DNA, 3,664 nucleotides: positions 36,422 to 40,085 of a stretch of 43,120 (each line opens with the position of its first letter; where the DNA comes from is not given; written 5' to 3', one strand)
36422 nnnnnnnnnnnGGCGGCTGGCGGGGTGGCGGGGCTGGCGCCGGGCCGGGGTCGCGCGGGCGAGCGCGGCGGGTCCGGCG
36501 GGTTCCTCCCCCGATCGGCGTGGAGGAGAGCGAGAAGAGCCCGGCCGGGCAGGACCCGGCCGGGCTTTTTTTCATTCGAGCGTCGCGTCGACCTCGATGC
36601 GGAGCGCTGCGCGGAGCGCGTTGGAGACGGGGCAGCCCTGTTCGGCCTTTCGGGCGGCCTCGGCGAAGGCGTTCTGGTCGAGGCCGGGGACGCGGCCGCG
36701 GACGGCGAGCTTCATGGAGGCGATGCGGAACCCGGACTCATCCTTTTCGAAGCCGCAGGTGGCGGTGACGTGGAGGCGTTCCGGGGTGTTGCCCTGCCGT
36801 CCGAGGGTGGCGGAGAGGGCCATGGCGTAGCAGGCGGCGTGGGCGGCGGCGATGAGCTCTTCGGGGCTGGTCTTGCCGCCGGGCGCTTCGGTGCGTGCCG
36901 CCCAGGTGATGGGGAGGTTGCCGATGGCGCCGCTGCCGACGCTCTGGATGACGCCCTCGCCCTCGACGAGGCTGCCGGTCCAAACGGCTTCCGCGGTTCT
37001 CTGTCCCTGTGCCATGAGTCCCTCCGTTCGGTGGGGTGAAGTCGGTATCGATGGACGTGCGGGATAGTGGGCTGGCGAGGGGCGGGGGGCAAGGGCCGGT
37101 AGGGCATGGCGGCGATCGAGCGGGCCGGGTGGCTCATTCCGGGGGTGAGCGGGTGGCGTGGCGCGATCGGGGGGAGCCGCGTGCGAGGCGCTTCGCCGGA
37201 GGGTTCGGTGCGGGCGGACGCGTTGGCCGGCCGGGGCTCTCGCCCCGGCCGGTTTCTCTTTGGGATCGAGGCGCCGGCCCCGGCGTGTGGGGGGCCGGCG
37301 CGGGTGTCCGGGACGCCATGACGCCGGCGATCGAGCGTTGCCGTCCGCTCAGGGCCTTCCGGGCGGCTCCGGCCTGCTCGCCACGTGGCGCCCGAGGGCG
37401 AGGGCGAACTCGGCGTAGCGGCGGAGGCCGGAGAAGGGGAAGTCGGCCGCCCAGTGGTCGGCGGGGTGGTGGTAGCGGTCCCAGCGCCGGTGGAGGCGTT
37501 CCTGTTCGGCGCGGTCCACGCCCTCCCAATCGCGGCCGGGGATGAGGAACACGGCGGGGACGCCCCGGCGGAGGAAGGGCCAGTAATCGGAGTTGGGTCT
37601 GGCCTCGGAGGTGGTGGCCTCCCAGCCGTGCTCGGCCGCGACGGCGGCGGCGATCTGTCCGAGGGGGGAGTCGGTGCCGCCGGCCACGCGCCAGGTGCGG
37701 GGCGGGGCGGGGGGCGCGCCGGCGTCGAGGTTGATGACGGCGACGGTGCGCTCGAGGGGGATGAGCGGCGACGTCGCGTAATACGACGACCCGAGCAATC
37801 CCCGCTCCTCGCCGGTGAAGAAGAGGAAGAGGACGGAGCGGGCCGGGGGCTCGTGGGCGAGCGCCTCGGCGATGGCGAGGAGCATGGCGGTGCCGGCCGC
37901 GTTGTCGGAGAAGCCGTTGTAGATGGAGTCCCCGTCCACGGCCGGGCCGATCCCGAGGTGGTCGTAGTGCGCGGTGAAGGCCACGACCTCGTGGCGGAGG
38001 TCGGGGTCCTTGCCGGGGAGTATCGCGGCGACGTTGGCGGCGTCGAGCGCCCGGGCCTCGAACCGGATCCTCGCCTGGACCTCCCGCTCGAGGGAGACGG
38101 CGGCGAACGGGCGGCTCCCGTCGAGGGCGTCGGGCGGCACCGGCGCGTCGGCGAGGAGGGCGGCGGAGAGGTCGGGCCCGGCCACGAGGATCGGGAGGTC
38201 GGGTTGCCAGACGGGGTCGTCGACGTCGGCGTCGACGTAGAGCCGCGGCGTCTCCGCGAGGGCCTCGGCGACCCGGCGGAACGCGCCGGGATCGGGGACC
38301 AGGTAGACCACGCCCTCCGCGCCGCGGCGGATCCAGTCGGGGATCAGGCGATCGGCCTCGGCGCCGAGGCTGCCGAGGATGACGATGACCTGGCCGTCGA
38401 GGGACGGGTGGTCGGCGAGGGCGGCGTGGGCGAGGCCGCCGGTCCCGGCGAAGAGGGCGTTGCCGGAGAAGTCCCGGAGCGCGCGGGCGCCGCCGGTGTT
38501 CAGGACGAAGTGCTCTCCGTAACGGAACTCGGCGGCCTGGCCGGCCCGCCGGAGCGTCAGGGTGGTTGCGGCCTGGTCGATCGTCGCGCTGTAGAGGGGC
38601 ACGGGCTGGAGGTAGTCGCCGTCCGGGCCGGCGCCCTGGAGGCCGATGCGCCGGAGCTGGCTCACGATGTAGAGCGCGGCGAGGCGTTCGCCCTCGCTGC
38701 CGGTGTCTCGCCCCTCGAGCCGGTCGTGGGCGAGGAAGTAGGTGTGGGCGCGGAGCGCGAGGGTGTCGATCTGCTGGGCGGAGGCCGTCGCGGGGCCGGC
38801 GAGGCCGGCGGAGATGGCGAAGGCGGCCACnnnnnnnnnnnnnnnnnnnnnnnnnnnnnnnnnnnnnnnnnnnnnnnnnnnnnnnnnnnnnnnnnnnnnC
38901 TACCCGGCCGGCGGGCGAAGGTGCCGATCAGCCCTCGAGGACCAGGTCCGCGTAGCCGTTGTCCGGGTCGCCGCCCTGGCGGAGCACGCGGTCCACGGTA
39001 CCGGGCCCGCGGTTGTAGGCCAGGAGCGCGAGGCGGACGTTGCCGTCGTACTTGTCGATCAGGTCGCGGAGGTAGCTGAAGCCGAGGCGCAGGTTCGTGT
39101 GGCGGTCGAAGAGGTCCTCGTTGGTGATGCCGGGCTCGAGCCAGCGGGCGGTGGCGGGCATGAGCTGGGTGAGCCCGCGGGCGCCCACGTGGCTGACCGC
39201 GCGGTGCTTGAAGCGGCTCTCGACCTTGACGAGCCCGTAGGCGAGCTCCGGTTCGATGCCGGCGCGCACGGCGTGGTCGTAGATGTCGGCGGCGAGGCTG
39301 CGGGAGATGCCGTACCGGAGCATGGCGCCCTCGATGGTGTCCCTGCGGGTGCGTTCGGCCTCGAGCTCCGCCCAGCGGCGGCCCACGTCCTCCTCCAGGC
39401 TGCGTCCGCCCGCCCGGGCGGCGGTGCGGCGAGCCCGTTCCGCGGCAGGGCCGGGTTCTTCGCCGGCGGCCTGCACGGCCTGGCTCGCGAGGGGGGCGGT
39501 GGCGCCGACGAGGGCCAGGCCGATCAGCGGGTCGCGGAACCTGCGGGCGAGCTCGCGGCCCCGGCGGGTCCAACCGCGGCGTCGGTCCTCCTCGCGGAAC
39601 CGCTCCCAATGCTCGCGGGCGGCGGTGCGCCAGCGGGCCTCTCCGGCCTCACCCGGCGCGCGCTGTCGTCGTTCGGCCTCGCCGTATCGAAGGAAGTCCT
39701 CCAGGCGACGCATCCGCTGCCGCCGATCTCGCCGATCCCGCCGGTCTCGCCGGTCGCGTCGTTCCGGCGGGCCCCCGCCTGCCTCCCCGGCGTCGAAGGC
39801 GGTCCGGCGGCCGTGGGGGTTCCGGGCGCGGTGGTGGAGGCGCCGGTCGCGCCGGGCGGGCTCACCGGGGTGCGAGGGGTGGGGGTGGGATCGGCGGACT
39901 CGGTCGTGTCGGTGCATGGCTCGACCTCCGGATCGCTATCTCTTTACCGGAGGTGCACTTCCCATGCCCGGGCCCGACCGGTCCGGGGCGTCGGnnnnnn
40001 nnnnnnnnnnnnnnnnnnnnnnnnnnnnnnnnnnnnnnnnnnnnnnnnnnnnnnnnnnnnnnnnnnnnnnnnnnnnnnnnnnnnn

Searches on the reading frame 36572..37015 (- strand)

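Call 12: search_protein_families(library=pfam, proteins=[window:36572-37015:-], max_evalue=0.001)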
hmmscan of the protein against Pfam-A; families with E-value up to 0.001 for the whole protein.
window:36572-37015:- (147 aa): 1 family
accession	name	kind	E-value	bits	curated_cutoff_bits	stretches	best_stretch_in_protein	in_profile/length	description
PF02566.24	OsmC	-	7.7e-20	71.6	27.5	1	46-142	3-99/100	OsmC-like protein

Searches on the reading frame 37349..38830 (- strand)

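Call 12: search_protein_families(library=pfam, proteins=[window:37349-38830:-], max_evalue=0.001)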
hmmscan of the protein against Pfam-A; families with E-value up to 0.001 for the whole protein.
window:37349-38830:- (493 aa): 2 families
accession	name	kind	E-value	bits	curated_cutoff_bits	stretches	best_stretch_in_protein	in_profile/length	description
PF04389.22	Peptidase_M28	-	2e-38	132.5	21.3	1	266-474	1-187/193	Peptidase family M28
PF01546.33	Peptidase_M20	-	0.00049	20.5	24.6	0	306-353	32-81/206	Peptidase family M20/M25/M40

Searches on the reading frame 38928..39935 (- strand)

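Call 12: search_protein_families(library=pfam, proteins=[window:38928-39935:-], max_evalue=0.001)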
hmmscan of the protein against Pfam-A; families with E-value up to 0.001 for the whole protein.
window:38928-39935:- (335 aa): 1 family
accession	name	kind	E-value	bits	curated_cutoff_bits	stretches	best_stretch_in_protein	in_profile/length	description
PF01464.25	SLT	-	8.6e-26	90.2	21.3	1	222-323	7-110/117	Transglycosylase SLT domain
